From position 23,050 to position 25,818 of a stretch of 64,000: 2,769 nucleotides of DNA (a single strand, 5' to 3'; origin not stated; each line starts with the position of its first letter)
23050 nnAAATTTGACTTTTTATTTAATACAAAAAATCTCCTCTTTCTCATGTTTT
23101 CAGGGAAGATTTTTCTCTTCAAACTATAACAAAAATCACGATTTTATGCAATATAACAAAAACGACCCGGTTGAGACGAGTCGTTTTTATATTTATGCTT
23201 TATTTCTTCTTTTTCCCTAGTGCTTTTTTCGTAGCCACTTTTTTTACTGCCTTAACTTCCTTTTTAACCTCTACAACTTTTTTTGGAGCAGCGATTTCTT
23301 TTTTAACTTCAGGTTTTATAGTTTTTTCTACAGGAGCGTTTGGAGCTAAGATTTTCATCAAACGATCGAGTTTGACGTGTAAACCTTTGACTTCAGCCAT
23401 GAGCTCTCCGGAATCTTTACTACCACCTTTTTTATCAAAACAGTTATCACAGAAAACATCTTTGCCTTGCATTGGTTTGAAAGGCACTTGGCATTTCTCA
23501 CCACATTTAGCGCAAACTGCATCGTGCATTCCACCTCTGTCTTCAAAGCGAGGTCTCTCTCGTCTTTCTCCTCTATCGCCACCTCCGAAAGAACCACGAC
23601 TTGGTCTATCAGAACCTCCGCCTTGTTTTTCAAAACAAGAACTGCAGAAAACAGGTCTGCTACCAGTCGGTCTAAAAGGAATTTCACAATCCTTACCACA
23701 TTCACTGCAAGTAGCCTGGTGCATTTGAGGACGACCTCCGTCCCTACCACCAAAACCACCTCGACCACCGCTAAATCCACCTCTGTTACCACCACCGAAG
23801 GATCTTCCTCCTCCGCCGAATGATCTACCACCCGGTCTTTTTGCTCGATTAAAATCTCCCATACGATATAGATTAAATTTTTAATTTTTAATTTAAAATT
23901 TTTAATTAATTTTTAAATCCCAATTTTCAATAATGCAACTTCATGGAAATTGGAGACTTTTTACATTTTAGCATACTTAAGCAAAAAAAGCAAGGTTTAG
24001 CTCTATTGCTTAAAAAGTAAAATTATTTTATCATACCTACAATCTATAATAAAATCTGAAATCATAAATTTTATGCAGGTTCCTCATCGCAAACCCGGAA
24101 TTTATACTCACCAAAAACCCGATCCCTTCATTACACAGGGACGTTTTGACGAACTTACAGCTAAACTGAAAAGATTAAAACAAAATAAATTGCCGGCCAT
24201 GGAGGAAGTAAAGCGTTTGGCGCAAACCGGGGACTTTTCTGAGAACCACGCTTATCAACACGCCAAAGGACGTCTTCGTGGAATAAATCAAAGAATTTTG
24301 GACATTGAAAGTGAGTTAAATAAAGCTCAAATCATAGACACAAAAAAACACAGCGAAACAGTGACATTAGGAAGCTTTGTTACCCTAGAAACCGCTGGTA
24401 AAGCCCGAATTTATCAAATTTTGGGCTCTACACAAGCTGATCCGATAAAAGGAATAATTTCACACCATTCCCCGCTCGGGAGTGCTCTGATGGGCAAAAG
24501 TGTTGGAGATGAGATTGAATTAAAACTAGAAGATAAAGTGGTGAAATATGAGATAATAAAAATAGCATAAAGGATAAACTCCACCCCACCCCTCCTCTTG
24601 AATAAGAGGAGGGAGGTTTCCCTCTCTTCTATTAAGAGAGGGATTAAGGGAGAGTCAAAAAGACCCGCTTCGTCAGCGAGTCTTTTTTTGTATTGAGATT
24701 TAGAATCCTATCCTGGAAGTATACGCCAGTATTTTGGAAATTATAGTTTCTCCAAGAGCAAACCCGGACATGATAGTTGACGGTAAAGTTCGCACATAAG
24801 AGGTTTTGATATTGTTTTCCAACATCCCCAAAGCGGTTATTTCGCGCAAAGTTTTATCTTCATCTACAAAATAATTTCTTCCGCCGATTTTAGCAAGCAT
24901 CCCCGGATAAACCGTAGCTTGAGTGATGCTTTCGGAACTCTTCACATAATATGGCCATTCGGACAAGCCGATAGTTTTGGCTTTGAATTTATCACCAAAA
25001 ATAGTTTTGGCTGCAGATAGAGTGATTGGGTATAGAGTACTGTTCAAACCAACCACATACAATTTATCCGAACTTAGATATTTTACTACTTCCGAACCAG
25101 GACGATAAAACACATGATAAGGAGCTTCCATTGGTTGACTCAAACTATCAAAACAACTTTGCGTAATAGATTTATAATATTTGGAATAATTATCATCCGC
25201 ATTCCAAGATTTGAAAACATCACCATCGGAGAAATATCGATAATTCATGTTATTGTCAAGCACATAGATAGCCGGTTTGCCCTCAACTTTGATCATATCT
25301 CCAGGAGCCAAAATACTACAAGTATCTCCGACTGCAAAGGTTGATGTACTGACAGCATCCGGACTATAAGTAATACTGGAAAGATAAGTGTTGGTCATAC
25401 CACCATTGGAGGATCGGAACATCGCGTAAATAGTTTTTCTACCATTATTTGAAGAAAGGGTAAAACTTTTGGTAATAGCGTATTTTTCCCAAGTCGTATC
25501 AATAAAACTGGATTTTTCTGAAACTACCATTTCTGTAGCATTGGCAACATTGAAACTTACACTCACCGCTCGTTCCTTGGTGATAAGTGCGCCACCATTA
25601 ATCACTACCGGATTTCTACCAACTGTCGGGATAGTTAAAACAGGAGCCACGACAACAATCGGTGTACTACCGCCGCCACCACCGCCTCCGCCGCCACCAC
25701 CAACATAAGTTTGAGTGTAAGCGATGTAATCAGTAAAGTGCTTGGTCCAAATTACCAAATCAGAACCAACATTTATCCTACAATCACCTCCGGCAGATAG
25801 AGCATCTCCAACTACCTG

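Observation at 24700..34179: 3159-aa modular surface protein with alternating beta-module pairs, DUF5011-like Ig domains, FIVAR repeats and a Gly11 linker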

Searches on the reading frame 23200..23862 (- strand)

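Call 16: search_protein_families(library=pfam, proteins=[window:23200-23862:-], max_evalue=0.001)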
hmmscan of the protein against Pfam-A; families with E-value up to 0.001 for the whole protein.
window:23200-23862:- (220 aa): 1 family
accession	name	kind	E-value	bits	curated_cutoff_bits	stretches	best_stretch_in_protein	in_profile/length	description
PF23477.1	zf_Tbcl_2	-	2.1e-31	107.7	27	2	46-80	2-36/37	Probable treble clef zinc finger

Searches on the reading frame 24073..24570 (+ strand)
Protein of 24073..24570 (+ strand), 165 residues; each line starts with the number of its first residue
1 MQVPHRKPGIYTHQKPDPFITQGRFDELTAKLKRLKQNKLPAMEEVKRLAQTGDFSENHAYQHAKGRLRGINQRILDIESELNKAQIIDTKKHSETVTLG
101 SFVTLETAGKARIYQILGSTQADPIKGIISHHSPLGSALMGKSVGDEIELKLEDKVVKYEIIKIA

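Call 16: search_protein_families(library=pfam, proteins=[window:24073-24570:+], max_evalue=0.001)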
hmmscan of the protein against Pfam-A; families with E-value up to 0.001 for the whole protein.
window:24073-24570:+ (165 aa): 2 families
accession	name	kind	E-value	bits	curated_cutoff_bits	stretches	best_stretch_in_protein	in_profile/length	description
PF01272.25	GreA_GreB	-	5.1e-21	74.9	26.9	1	94-164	3-75/77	Transcription elongation factor, GreA/GreB, C-term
PF03449.20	GreA_GreB_N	-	3.1e-13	50.1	24.5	1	20-87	3-71/71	Transcription elongation factor, N-terminal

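Call 72: find_encoding_contigs(protein=P0177, flank=10000, max_places=6)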
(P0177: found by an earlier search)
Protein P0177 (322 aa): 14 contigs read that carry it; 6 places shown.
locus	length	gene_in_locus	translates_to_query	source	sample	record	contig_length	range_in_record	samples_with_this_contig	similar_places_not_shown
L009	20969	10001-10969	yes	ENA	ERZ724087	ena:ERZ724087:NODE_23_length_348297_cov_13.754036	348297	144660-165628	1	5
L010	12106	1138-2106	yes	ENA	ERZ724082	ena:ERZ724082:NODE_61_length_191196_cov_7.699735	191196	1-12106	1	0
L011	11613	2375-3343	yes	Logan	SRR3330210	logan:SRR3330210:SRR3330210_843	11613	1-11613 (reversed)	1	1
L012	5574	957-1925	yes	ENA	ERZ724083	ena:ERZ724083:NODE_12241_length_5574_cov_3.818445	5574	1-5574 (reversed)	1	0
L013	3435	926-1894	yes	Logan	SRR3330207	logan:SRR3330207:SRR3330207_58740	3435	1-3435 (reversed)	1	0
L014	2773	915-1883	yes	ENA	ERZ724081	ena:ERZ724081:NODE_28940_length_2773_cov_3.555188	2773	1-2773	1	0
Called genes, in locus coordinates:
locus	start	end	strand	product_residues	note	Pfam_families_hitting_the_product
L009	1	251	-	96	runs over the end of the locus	-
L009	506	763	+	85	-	PF01541:GIY-YIG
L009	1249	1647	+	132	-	-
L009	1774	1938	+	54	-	-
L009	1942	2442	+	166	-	PF00857:Isochorismatase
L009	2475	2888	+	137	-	-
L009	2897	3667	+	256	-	-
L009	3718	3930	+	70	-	PF18893:DUF5652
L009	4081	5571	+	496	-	PF01266:DAO (faint), PF01494:FAD_binding_3 (faint), PF01593:Amino_oxidase, PF01946:Thi4 (faint), PF03486:HI0933_like (faint), PF07992:Pyr_redox_2 (faint), PF13450:NAD_binding_8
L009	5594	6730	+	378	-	PF13439:Glyco_transf_4, PF00534:Glycos_transf_1, PF13692:Glyco_trans_1_4 (weak)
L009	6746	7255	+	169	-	PF13529:Peptidase_C39_2, PF03412:Peptidase_C39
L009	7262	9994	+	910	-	PF00690:Cation_ATPase_N, PF00122:E1-E2_ATPase, PF00702:Hydrolase, PF13246:Cation_ATPase, PF08282:Hydrolase_3 (weak), PF00689:Cation_ATPase_C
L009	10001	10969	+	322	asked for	PF18920:DUF5671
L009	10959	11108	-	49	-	-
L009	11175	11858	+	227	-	PF23477:zf_Tbcl_2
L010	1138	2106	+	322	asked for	PF18920:DUF5671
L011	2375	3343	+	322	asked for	PF18920:DUF5671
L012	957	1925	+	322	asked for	PF18920:DUF5671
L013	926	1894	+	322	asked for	PF18920:DUF5671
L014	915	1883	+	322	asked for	PF18920:DUF5671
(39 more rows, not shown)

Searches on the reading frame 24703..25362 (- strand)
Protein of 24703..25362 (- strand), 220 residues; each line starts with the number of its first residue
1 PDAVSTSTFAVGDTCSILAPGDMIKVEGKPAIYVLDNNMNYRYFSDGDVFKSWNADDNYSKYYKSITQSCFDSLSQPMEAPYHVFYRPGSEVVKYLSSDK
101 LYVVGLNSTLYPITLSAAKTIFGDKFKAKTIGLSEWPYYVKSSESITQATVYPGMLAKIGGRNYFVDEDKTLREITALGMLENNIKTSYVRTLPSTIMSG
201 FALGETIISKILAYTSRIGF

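Call 13: search_protein_families(library=pfam, proteins=[window:24703-25362:-], max_evalue=10)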
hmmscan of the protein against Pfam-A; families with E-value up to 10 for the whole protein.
seq(220 aa): 1 family
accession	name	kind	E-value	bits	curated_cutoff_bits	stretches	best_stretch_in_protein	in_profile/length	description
PF18914.6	DUF5666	-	0.25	12.1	27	1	4-30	21-48/60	Domain of unknown function (DUF5666)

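Call 27: search_solved_structures(query=A2, max_evalue=10)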
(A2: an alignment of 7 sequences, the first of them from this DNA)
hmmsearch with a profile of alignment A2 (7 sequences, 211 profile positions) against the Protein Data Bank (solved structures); distinct sequences matched with E-value up to 10: 2.
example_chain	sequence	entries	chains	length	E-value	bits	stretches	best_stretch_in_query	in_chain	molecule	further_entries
1rkr_A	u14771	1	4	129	0.52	12.8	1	133-206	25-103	AZURIN-I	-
6l1v_A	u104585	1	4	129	0.54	12.7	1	133-206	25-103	Azurin-1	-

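Call 33: predict_structure(alignment_id=A2)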
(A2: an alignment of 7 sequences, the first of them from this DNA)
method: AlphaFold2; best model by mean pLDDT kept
length: 212 residues; sequences in the alignment: 7
mean_pLDDT: 72.0   pTM: 0.59
mean pLDDT of the five models: 72.0, 71.3, 68.5, 63.0, 61.6
residues with pLDDT >= 90: 8; 70-90: 125; 50-70: 61; < 50: 18
segments of 3 or more residues with pLDDT < 50: 1-5, 125-130, 207-212
pLDDT, mean of each block of 10 residues (from residue 1): 54 81 78 72 59 76 74 55 70 75 85 86 50 63 78 85 86 73 82 85 54 33
secondary structure, 60 per line:
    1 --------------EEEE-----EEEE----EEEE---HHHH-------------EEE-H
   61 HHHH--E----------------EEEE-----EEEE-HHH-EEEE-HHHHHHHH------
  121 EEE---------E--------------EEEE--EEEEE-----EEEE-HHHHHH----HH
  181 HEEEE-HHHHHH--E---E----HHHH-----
elements in order: E15-18 E24-27 E32-35 H39-42 E56-58 H60-64 E84-87 E93-96 E102-105 H107-114 E121-123 E148-151 E154-158 E164-167 H169-174 E182-185 H187-192 H204-207

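Call 39: find_related_loci(query=A2, collection=genome_contigs, flank=10000)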
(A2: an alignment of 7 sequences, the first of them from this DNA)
Query A2 (212 aa) in genome_contigs; peptide patterns used: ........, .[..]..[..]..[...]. (x = any residue, [..] = any of these).
28 stretches matched a pattern; 6 encode a relative of the query (tblastn E <= 1e-3); 6 distinct loci.
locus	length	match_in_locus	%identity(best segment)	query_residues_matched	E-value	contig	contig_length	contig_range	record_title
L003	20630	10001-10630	64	2-211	1e-94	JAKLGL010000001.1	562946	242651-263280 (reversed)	MAG: Patescibacteria group bacterium isolate RA.bin39 RA.bin39_1, whole genome shotgun sequence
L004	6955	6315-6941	65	2-210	2e-94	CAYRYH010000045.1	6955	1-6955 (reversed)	MAG TPA_asm: uncultured Gammaproteobacteria bacterium isolate SRP192927_co2_716 genome assembly, contig: NODE_23843_leng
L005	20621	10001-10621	63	2-211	4e-90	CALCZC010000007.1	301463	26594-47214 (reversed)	MAG TPA_asm: uncultured bacterium isolate SRR3330206_bin.71_CONCOCT_v1.1_MAG genome assembly, contig: ERZ724085.27, whol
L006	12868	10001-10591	61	16-212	5e-78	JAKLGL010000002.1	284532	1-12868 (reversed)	MAG: Patescibacteria group bacterium isolate RA.bin39 RA.bin39_2, whole genome shotgun sequence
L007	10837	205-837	56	2-212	1e-77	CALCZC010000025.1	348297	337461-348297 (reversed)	MAG TPA_asm: uncultured bacterium isolate SRR3330206_bin.71_CONCOCT_v1.1_MAG genome assembly, contig: ERZ724085.21, whol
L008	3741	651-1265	46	7-211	8e-62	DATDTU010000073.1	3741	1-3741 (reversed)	MAG TPA_asm: Patescibacteria group bacterium isolate SMAG_U8039 k141_2267156, whole genome shotgun sequence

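Call 44: search_protein_families(library=pfam, proteins=[L003:9908-13354:+, L005:9908-13360:+, L006:6689-10594:+, L007:112-2100:+], max_evalue=0.01)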
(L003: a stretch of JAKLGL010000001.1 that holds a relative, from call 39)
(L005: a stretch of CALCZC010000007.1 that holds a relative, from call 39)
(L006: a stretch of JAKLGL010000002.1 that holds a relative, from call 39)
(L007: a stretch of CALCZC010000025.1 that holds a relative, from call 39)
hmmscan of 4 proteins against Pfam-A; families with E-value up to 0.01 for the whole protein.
L003:9908-13354:+ (1148 aa): 0 families

L005:9908-13360:+ (1150 aa): 0 families

L006:6689-10594:+ (1301 aa): 2 families
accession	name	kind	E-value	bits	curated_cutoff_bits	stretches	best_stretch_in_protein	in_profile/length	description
PF00041.27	fn3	-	1e-15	58.2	25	2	745-826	2-82/84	Fibronectin type III domain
PF25059.1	FN3_DSCAM-DSCAML_C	-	0.00019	22.1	39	0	758-818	5-67/89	DSCAM/DSCAML C-terminal Fn3-like domain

L007:112-2100:+ (662 aa): 2 families
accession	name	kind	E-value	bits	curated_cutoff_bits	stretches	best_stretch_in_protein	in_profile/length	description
PF17957.7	Big_7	-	1.4e-06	29.3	24.1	0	369-405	10-46/70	Bacterial Ig domain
PF24893.1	DUF7743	-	0.0007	19.7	27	1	478-579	18-115/120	Domain of unknown function (DUF7743)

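Call 68: fold_search(model_id=the predicted structure, library=pdb)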
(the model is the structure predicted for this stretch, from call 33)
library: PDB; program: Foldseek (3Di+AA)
matches with E <= 10: 331; with E <= 0.001: 0
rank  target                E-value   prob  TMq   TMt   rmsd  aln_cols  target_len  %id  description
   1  5ebc                  1.7e-03  0.87  0.23  0.13  18.7       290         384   10  Crystal structure of EccB1 of Mycobacterium tuberculosis in spacegroup P21 (state III) (released 2016-02-17)
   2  7np7_B1               1.8e-03  0.77  0.21  0.10  18.0       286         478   10  Structure of an intact ESX-5 inner membrane complex, Composite C1 model (released 2021-06-02)
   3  5cyu                  1.9e-03  0.85  0.24  0.14  19.0       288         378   11  Structure of the soluble domain of EccB1 from the Mycobacterium smegmatis ESX-1 secretion system. (released 2015-08-12)
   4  5ebd                  2.0e-03  0.87  0.24  0.14  18.3       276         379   10  Crystal structure of EccB1 of Mycobacterium tuberculosis in spacegroup P21 (state IV) (released 2016-02-17)
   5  7nps_B4               3.6e-03  0.72  0.21  0.11  18.4       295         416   10  Structure of the periplasmic assembly from the ESX-5 inner membrane complex, C1 model (released 2021-05-26)
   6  4kk7                  1.1e-02  0.66  0.23  0.13  18.4       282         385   10  Structure of EccB1 from the type VII (ESX-1) secretion system of Mycobacterium tuberculosis. (released 2013-06-19)
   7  7np7_B4               1.3e-02  0.54  0.21  0.10  18.4       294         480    9  Structure of an intact ESX-5 inner membrane complex, Composite C1 model (released 2021-06-02)
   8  3x3m                  2.7e-02  0.44  0.22  0.12  18.8       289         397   11  Crystal structure of EccB1 of Mycobacterium tuberculosis in spacegroup P212121 (released 2015-12-09)
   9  3x3n                  2.9e-02  0.25  0.19  0.11  28.7       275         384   11  Crystal structure of EccB1 of Mycobacterium tuberculosis in spacegroup P21 (released 2015-12-09)
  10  6sgy_A                6.5e-02  0.28  0.22  0.12  17.6       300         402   12  Structure of EccB3 dimer from the ESX-3 core complex (released 2019-10-09)
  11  2qc5                  6.5e-02  0.09  0.14  0.11  16.3       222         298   11  Streptogramin B lyase structure (released 2008-10-14)
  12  9mx1_A                5.9e-01  0.03  0.13  0.02  20.9       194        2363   11  Clostridioides difficile Toxin A with mCDIFA-248-25 Fab (released 2025-07-09)
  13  8blw_B                6.7e-01  0.03  0.12  0.06  16.0       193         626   13  Vitamin B12 transporter BtuB1 with lipoprotein BtuG1 from B. theta (released 2023-08-16)
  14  4imb_B                7.1e-01  0.04  0.11  0.08  16.4       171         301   12  Structure of strictosidine synthase in complex with 2-(1-methyl-1H-indol-3-yl)ethanamine (released 2014-01-29)
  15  2z2o_D                7.5e-01  0.03  0.13  0.10  16.5       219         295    8  Crystal Structure of apo virginiamycin B lyase from Staphylococcus aureus (released 2007-06-19)
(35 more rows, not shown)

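Call 80: search_protein_families(library=phrogs, proteins=[window:24703-25338:-], max_evalue=0.1)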
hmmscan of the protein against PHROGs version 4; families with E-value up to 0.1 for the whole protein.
seq(212 aa): 0 families

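Call 83: find_related_loci(query=A2, collection=metagenome_contigs, flank=10000)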
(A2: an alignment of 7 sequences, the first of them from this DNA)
Query A2 (212 aa) in metagenome_contigs; peptide patterns used: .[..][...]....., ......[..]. (x = any residue, [..] = any of these).
241 stretches matched a pattern; 10 encode a relative of the query (tblastn E <= 1e-3); 10 distinct loci.
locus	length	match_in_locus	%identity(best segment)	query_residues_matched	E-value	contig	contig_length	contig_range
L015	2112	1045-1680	91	1-212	2e-143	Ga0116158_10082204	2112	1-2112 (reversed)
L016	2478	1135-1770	91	1-212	6e-142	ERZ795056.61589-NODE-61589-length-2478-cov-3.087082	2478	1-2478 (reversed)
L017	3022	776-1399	68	3-212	7e-99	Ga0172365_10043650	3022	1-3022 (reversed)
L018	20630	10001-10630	64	2-211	2e-94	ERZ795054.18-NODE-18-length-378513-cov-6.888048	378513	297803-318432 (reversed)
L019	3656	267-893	62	2-210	1e-90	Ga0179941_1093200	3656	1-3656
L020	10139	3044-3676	57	2-212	3e-81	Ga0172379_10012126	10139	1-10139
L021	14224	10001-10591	61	16-212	7e-78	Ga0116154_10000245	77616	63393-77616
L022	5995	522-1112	60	16-212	1e-76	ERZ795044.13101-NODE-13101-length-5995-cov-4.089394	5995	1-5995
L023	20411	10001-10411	42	2-140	1e-28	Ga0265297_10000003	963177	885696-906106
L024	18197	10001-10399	42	4-140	1e-26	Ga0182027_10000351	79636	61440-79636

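Call 93: search_protein_families(library=pfam, alignment_id=A2, max_evalue=10)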
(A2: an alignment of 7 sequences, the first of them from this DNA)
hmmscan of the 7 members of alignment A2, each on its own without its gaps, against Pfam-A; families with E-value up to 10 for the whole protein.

A. member 1, seq(212 aa): 0 families

B. families by the number of members that match (of 7 scanned): 1 family
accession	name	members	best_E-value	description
PF02487.23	CLN3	1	0.044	CLN3 protein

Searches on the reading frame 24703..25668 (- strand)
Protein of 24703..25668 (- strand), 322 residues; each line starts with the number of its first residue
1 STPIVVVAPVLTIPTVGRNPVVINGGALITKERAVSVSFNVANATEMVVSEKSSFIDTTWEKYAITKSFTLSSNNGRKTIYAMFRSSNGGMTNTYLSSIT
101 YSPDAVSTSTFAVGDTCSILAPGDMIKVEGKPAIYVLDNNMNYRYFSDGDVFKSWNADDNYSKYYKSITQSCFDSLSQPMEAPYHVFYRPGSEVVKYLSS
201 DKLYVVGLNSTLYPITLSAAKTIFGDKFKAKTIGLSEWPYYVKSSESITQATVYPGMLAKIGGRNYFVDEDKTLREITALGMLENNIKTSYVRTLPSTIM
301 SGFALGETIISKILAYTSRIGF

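Call 20: find_homologous_proteins(query=window:24703-25668:-)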
Query seq(322 aa) (322 aa): 7 proteins with E <= 0.001 among 1311 candidates.
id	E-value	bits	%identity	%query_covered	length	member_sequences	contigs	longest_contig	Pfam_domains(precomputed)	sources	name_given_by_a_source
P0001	2.9e-115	403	90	61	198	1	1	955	-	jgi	-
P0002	3.3e-73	265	57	66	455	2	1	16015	-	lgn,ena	-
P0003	2.4e-71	259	56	65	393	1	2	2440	-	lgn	-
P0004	4.3e-70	254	61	61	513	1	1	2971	-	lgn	-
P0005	9.9e-70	253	60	61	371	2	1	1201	-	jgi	-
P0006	1.6e-66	243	52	72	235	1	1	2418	-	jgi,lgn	jgi:hypothetical protein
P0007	1.2e-53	200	36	95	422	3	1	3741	PF00041.28,PF16656.12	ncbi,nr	ncbi:MAG TPA: fibronectin type III domain-containing protein, partial [Patescibacteria group bacteri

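Call 44: search_protein_families(library=pfam, proteins=[P0002, P0004], max_evalue=0.01)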
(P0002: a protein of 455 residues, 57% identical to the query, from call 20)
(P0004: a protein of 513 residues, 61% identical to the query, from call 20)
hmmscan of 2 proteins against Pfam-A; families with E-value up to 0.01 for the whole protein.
P0002 (455 aa): 0 families

P0004 (513 aa): 0 families

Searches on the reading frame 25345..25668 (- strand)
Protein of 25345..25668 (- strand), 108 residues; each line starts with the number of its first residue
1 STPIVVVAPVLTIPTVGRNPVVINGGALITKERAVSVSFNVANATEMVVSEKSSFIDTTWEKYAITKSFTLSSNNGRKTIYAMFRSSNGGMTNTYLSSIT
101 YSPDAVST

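Call 13: search_protein_families(library=pfam, proteins=[window:25345-25668:-], max_evalue=10)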
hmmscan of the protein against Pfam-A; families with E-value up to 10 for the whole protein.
seq(108 aa): 0 families

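Call 80: search_protein_families(library=phrogs, proteins=[window:25345-25668:-], max_evalue=0.1)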
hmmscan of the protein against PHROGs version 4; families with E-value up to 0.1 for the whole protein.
seq(108 aa): 1 family
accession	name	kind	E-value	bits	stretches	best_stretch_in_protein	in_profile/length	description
phrog_10898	-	unknown function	0.00031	21.6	1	21-85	19-94/221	-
